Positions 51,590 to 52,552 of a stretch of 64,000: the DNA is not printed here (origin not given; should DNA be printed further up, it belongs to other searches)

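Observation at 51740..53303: Autonomous AT-rich three-gene cassette (81 aa plus two paralogous tail-anchored helical proteins) wedged between two pilin operons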

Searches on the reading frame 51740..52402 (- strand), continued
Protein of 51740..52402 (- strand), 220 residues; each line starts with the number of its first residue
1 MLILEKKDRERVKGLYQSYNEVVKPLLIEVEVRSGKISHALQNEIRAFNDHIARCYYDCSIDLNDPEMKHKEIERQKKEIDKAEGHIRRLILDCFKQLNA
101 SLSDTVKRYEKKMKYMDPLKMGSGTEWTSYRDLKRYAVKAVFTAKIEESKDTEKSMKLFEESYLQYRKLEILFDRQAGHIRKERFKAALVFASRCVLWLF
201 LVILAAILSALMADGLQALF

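Call 43: fold_search(model_id=the predicted structure, library=pdb)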
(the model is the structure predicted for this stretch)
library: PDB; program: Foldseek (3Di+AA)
matches with E <= 10: 180; with E <= 0.001: 0
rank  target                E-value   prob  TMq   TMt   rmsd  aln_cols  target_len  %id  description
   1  6h2f_A                4.6e-01  0.25  0.21  0.15  32.8       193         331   11  Structure of the pre-pore AhlB of the tripartite alpha-pore forming toxin, AHL, from Aeromonas hydrophila. (released 2019-07-10)
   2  7a0g_III              5.4e-01  0.25  0.23  0.17  35.5       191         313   12  Structure of the SmhB pore of the tripartite alpha-pore forming toxin, Smh, from Serratia marcescens. (released 2021-03-31)
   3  7jh6_A                5.6e-01  0.33  0.25  0.31  19.0       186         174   15  De novo designed two-domain di-Zn(II) and porphyrin-binding protein (released 2020-12-09)
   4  7a0g_FFF              6.9e-01  0.21  0.23  0.17  35.1       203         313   10  Structure of the SmhB pore of the tripartite alpha-pore forming toxin, Smh, from Serratia marcescens. (released 2021-03-31)
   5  7a0g_DDD              7.6e-01  0.20  0.22  0.16  34.9       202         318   10  Structure of the SmhB pore of the tripartite alpha-pore forming toxin, Smh, from Serratia marcescens. (released 2021-03-31)
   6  7p3r_A                8.9e-01  0.13  0.20  0.14  38.2       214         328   13  Helical structure of the toxin MakA from Vibrio cholera (released 2022-02-23)
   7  6grj_H                9.3e-01  0.16  0.23  0.16  31.4       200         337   12  Structure of the AhlB pore of the tripartite alpha-pore forming toxin, AHL, from Aeromonas hydrophila. (released 2019-07-03)
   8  7p3r_B                9.8e-01  0.18  0.23  0.15  34.1       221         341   12  Helical structure of the toxin MakA from Vibrio cholera (released 2022-02-23)
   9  6grj_I                1.1e+00  0.20  0.25  0.18  35.6       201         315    8  Structure of the AhlB pore of the tripartite alpha-pore forming toxin, AHL, from Aeromonas hydrophila. (released 2019-07-03)
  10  7a0g_HHH              1.1e+00  0.16  0.23  0.17  32.8       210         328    8  Structure of the SmhB pore of the tripartite alpha-pore forming toxin, Smh, from Serratia marcescens. (released 2021-03-31)
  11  5ecf_A                1.1e+00  0.20  0.21  0.28  19.8       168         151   15  Ligand binding domain 1 of Penicillium marneffei MP1 protein complexed with arachidonic acids (released 2016-10-19)
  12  6xi6                  1.2e+00  0.20  0.24  0.21  19.4       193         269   18  Hierarchical design of multi-scale protein complexes by combinatorial assembly of oligomeric helical bundle and repeat p (released 2021-06-02)
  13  5ecf_B                1.3e+00  0.18  0.20  0.28  20.0       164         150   14  Ligand binding domain 1 of Penicillium marneffei MP1 protein complexed with arachidonic acids (released 2016-10-19)
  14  5c5b_D                1.4e+00  0.08  0.15  0.10  35.5       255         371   12  Crystal Structure of Human APPL BAR-PH Heterodimer (released 2016-06-22)
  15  9lgo_H                1.5e+00  0.14  0.27  0.28  12.6       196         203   14  Cryo-EM structure of the SPATA5-SPATA5L1-CINP-C1orf109 complex (released 2025-04-23)
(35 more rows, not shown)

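Call 45: find_related_loci(query=A2, collection=genome_contigs, flank=10000)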
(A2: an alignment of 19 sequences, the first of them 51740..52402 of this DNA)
Query A2 (220 aa) in genome_contigs; peptide patterns used: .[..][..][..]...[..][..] (x = any residue, [..] = any of these).
31 stretches matched a pattern; 24 encode a relative of the query (tblastn E <= 1e-3); 24 distinct loci.
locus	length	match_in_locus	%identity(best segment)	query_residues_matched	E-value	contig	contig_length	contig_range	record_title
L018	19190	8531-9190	99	1-220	9e-147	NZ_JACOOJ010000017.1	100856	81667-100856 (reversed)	Parabacteroides hominis strain NSJ-79 N17_ctg017, whole genome shotgun sequence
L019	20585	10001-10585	38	16-220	8e-41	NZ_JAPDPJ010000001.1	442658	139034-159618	Plebeiibacterium sediminum strain AAT scaffold_1_length=442659, whole genome shotgun sequence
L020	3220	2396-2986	38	2-213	3e-39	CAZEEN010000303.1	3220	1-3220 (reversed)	MAG TPA_asm: uncultured Paludibacter sp. isolate binchicken_co309_12 genome assembly, contig: NODE_20097_length_3220_cov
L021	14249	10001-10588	38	3-213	6e-39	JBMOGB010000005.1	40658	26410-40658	MAG: Bacteroidia bacterium isolate Deming_bin.278 contig1775, whole genome shotgun sequence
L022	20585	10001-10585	36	4-209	5e-35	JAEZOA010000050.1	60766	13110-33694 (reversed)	MAG: Bacillota bacterium isolate OH_CFB_174 k127_1842120, whole genome shotgun sequence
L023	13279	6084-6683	33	3-213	2e-33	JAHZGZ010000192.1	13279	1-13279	MAG: Bacteroidales bacterium isolate HRGM_Genome_3181 HRGM_Genome_3181_192, whole genome shotgun sequence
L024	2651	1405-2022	35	4-220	2e-32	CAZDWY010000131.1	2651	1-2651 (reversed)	MAG TPA_asm: uncultured Alistipes sp. isolate SRP199465_co1_656 genome assembly, contig: NODE_95360_length_2651_cov_12.9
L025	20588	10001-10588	33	7-213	5e-32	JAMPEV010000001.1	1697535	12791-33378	MAG: Duncaniella sp. isolate NALB_7823_3 Scaffold_#1__SCF_001__1694635_bp, whole genome shotgun sequence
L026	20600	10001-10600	32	3-213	8e-32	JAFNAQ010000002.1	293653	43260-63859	MAG: Bacteroidetes bacterium isolate CTSoil_022 scaffold_3, whole genome shotgun sequence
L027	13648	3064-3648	33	1-209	2e-31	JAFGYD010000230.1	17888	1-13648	MAG: Spirochaetales bacterium isolate ZodW_Metabat.93 k87_13537037, whole genome shotgun sequence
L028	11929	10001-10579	34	11-212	1e-31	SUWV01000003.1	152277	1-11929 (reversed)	MAG: Lentimicrobiaceae bacterium isolate SIG107 NODE_478_length_152277_cov_15.814308, whole genome shotgun sequence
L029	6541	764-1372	34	4-218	9e-32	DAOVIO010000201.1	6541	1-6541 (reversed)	MAG TPA_asm: Bacteroidales bacterium isolate CSMAG_1369 CSMAG_1369_k141_603485_length_6541_cov_20.1952, whole genome sho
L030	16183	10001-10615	32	4-219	6e-31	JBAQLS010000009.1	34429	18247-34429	MAG: Carboxydocellales bacterium isolate MFD12068_ilm_asm_bin15 k127_7102, whole genome shotgun sequence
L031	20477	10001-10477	39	9-177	1e-29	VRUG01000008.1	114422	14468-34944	MAG: Planctomycetota bacterium isolate MohnsGC08_bin181 NODE_8_length_114422_cov_15.631781, whole genome shotgun sequenc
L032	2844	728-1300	34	9-209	4e-29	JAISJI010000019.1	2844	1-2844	MAG: Ignavibacteria bacterium isolate Hs463_bin107 k119_1303321, whole genome shotgun sequence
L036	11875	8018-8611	30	12-220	8e-28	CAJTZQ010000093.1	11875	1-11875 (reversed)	MAG TPA_asm: uncultured Muribaculaceae bacterium isolate MGBC123285 genome assembly, contig: MGBC123285.93, whole genome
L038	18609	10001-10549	33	10-191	1e-23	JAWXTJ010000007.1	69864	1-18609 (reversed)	MAG: Rikenellaceae bacterium isolate FM_20_G117_IV NODE_134_length_69865_cov_28.690798, whole genome shotgun sequence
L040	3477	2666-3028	35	2-136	1e-15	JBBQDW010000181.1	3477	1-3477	MAG: Candidatus Humimicrobiales bacterium isolate Co_metawrap_1140 Cmw_1140_k141_13503387_length_3477_cov_6.0000, whole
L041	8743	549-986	38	11-167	4e-25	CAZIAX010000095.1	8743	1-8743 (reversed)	MAG TPA_asm: uncultured Sangeribacter sp. isolate SRP199465_co1_15 genome assembly, contig: NODE_23237_length_8743_cov_8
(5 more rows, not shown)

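Call 49: search_protein_families(library=pfam, alignment_id=A5, max_evalue=0.00001)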
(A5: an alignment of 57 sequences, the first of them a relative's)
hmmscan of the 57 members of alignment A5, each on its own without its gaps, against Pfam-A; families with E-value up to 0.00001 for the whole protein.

A. member 1, L019:9112-9546:+ (144 aa): 0 families

B. families by the number of members that match (of 57 scanned): 67 families (the first 25 are shown)
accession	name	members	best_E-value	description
PF02397.22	Bac_transf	2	1.9e-60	Bacterial sugar transferase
PF00155.27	Aminotran_1_2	2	6.6e-59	Aminotransferase class I and II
PF10923.14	BrxC_BrxD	2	4.4e-32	BREX system ATP-binding protein BrxC/D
PF00535.33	Glycos_transf_2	2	8.8e-27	Glycosyl transferase family 2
PF07690.21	MFS_1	2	2.3e-26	Major Facilitator Superfamily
PF13173.12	AAA_14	2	9e-26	AAA domain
PF01041.23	DegT_DnrJ_EryC1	1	4.9e-89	DegT/DnrJ/EryC1/StrS aminotransferase family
PF16153.10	DUF4861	1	1.3e-85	Domain of unknown function (DUF4861)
PF00501.34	AMP-binding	1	1.8e-70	AMP-binding enzyme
PF02567.21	PhzC-PhzF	1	6.4e-64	Phenazine biosynthesis-like protein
PF09820.16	AAA-ATPase_like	1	2.1e-62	Predicted AAA-ATPase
PF01370.27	Epimerase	1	1.6e-61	NAD dependent epimerase/dehydratase family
PF07171.17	MlrC_C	1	5.2e-58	MlrC C-terminus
PF12832.13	MFS_1_like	1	1.1e-56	MFS_1 like family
PF07364.17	DUF1485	1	2.2e-52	Metallopeptidase family M81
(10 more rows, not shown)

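Call 62: search_protein_families(library=pfam, proteins=[L023:4375-5775:+, L023:6850-7836:+, L036:6120-7493:+, L036:9759-11027:+, L026:8362-9414:+, L026:11294-12118:+, L028:8342-9541:+, L038:8275-9459:+, L022:8368-9558:+, L021:7240-9441:+], max_evalue=0.0001)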
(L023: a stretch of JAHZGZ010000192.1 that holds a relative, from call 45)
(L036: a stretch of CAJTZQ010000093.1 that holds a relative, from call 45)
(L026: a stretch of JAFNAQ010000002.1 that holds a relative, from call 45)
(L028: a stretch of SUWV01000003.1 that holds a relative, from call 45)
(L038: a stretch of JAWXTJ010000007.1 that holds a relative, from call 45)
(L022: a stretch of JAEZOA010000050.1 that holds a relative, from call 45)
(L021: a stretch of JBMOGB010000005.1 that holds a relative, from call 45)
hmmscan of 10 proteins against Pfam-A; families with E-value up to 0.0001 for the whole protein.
L023:4375-5775:+ (466 aa): 1 family
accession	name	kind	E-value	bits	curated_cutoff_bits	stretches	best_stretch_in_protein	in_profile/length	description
PF13102.12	Phage_int_SAM_5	-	5.4e-06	27.1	22.3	1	25-85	18-80/98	Phage integrase SAM-like domain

L023:6850-7836:+ (328 aa): 0 families

L036:6120-7493:+ (457 aa): 1 family
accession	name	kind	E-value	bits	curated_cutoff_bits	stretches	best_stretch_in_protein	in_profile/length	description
PF13289.12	SIR2_2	-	2.6e-19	70.1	24.5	1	273-406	2-128/141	SIR2-like domain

L036:9759-11027:+ (422 aa): 2 families
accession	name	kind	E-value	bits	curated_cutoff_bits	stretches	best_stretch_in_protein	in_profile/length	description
PF01041.23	DegT_DnrJ_EryC1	-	4.9e-89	299.5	19.8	1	22-414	2-358/360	DegT/DnrJ/EryC1/StrS aminotransferase family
PF00155.27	Aminotran_1_2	-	5.2e-06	26.3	19.7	1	20-146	19-150/361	Aminotransferase class I and II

L026:8362-9414:+ (350 aa): 2 families
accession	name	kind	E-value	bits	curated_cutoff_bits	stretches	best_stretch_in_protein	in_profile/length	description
PF00483.29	NTP_transferase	-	3e-39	135.5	21.2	1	8-289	3-243/245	Nucleotidyl transferase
PF22640.1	ManC_GMP_beta-helix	-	1.1e-12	48.1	27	1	303-349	7-52/55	MannoseP isomerase/GMP-like beta-helix domain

L026:11294-12118:+ (274 aa): 1 family
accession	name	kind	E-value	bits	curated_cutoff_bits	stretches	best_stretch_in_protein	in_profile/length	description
PF04383.19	KilA-N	-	2.1e-22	79.4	23.8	1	18-140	8-105/107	KilA-N domain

L028:8342-9541:+ (399 aa): 3 families
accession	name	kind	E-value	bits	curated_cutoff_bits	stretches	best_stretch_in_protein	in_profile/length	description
PF13173.12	AAA_14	-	9e-26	90.8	27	1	31-155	2-129/129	AAA domain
PF25199.1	nSTAND_NTPase5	-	3.1e-06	27.5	34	1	18-101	27-108/145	Novel STAND NTPase 5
PF13635.12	DUF4143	-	9.3e-05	22.7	28.1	0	237-338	12-122/160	Domain of unknown function (DUF4143)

L038:8275-9459:+ (394 aa): 1 family
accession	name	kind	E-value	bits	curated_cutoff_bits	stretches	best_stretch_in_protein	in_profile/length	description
PF00155.27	Aminotran_1_2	-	6.6e-59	200.4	19.7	1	38-388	2-361/361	Aminotransferase class I and II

L022:8368-9558:+ (396 aa): 4 families
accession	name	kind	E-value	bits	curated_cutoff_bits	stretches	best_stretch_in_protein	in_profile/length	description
PF12832.13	MFS_1_like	-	1.1e-56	192.9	25.2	1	9-358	4-372/373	MFS_1 like family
PF07690.21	MFS_1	-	2.8e-24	86.1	33.4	2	11-301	3-308/347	Major Facilitator Superfamily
PF03825.22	Nuc_H_symport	-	2e-10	40.7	25.9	1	3-374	1-388/400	Nucleoside H+ symporter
PF01306.25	LacY_symp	-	3.4e-07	29.9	24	1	5-379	6-405/413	LacY proton/sugar symporter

L021:7240-9441:+ (733 aa): 1 family
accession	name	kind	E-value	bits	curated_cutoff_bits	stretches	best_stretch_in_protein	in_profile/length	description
PF10101.14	DUF2339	-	1e-12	48.1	33.6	1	167-715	112-658/659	Predicted membrane protein (DUF2339)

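Call 65: fold_search(model_id=the predicted structure, library=viral)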
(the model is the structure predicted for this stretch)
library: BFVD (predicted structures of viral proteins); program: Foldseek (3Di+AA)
matches with E <= 10: 163; with E <= 0.001: 0
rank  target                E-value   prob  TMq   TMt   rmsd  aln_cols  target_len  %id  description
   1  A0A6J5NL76            6.7e-01  0.25  0.26  0.20  40.4       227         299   14  Uncharacterized protein [uncultured Caudovirales phage]
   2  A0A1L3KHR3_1          8.6e-01  0.25  0.23  0.07  18.9       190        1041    9  (no name in the UniProt tables at hand)
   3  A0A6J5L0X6            8.6e-01  0.20  0.22  0.07  25.2       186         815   13  Uncharacterized protein [uncultured Caudovirales phage]
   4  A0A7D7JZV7            9.5e-01  0.10  0.18  0.09  34.4       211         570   10  (no name in the UniProt tables at hand)
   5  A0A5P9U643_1          1.4e+00  0.12  0.23  0.06  22.5       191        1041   12  (no name in the UniProt tables at hand)
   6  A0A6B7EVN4            1.6e+00  0.20  0.29  0.18  10.5       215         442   14  (no name in the UniProt tables at hand)
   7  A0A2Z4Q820            1.7e+00  0.16  0.25  0.28  14.4       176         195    8  Uncharacterized protein [Gordonia phage Suzy]
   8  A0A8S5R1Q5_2          1.7e+00  0.10  0.21  0.06  39.2       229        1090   13  Tail tape measure [Siphoviridae sp. ctj7g1]
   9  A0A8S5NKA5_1          1.8e+00  0.08  0.20  0.08  20.1       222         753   11  Tail tape measure [Siphoviridae sp. ctK0l2]
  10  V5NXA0                1.9e+00  0.54  0.34  0.28  10.3       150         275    9  F-US11 protein [Chelonid alphaherpesvirus 5]
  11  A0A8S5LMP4            2.0e+00  0.08  0.17  0.18  22.3       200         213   10  Uncharacterized protein [Podoviridae sp. ctiuS14]
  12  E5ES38                2.1e+00  0.09  0.21  0.15  30.2       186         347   13  (no name in the UniProt tables at hand)
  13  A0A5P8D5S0            2.1e+00  0.08  0.20  0.11  29.1       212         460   12  (no name in the UniProt tables at hand)
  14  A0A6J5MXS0            2.1e+00  0.06  0.17  0.07  28.7       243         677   14  Uncharacterized protein [uncultured Caudovirales phage]
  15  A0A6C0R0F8            2.2e+00  0.10  0.24  0.21  17.9       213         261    9  Capsid morphogenesis protein [Listeria phage LP-018]
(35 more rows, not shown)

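Call 79: search_protein_families(library=padloc, alignment_id=A5, max_evalue=1e-8)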
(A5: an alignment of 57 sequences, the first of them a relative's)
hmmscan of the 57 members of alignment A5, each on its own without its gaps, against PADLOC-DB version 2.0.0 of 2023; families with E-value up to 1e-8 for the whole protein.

A. member 1, L019:9112-9546:+ (144 aa): 0 families

B. families by the number of members that match (of 57 scanned): 11 families
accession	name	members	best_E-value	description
PDLC02494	BrxD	2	2.9e-21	BrxD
PDLC03959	SngB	2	3.7e-18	-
PDLC04962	PDC-S22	1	7.5e-130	-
PDLC04787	PDC-S01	1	2.1e-26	-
PDLC04789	PDC-S01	1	3.5e-24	-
PDLC04790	PDC-S01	1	3.4e-19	-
PDLC00407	ThsA1|ThsA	1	2e-18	STALD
PDLC03856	LmuA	1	6.1e-14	-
PDLC04791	PDC-S01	1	1.5e-12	-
PDLC00409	ThsA1|ThsA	1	1.9e-11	STALD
PDLC04786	PDC-S01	1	4e-09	-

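Call 80: search_dna_similar(query=P0006, collection=phages, mode=protein, max_evalue=0.001, max_rows=15)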
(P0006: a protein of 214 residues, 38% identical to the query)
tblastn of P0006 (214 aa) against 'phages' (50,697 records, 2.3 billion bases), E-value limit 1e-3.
No match.

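Call 81: search_dna_similar(query=P0006, collection=plasmids, mode=protein, max_evalue=0.001, max_rows=15)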
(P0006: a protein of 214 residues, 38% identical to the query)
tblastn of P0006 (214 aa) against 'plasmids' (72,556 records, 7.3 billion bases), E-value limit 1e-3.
No match.

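Call 82: find_related_loci(query=A2, collection=viral_contigs, flank=8000)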
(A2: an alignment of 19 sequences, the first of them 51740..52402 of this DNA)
Query A2 (220 aa) in viral_contigs; peptide patterns used: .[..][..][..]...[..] (x = any residue, [..] = any of these).
10 stretches matched a pattern, but none encodes a relative of the query by tblastn (E <= 1e-3).

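Call 83: find_encoding_contigs(protein=P0017, flank=8000, max_places=2)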
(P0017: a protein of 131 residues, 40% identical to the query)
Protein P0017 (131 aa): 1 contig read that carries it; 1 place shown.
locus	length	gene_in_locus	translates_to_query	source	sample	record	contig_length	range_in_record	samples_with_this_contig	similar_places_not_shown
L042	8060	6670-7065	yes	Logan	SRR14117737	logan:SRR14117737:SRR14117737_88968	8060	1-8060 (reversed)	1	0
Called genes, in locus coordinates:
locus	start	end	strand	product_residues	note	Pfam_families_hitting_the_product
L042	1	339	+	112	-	?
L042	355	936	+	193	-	-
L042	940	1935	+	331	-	-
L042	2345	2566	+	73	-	-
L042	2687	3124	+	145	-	-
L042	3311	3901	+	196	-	-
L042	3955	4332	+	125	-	PF20274:cREC_REC (weak)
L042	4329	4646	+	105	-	-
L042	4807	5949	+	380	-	PF13173:AAA_14, PF13635:DUF4143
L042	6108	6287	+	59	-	-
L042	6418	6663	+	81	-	-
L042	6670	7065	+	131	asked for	-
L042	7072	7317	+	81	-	-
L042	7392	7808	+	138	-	-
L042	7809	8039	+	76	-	-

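Call 84: find_encoding_contigs(protein=P0001, flank=10000, max_places=4)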
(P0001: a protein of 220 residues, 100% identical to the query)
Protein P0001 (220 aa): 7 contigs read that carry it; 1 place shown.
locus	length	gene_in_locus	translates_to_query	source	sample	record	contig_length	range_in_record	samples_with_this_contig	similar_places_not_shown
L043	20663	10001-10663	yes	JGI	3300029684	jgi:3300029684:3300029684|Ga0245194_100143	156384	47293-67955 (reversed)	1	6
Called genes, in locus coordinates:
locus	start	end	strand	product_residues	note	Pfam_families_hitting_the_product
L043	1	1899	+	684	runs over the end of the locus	PF00072:Response_reg, PF12833:HTH_18, PF00165:HTH_AraC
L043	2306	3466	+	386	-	-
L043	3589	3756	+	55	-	-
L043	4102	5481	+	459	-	PF22492:FimA4_C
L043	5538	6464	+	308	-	PF08842:Mfa2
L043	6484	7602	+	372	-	PF06321:P_gingi_FimA, PF21489:Fim1C-like_C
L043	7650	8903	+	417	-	PF06321:P_gingi_FimA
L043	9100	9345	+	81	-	-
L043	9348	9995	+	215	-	-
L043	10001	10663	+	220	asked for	-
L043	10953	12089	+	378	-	-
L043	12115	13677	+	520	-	-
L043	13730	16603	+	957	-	PF06321:P_gingi_FimA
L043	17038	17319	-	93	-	PF05016:ParE_toxin, PF06769:YoeB_toxin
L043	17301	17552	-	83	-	PF02604:PhdYeFM_antitox (weak)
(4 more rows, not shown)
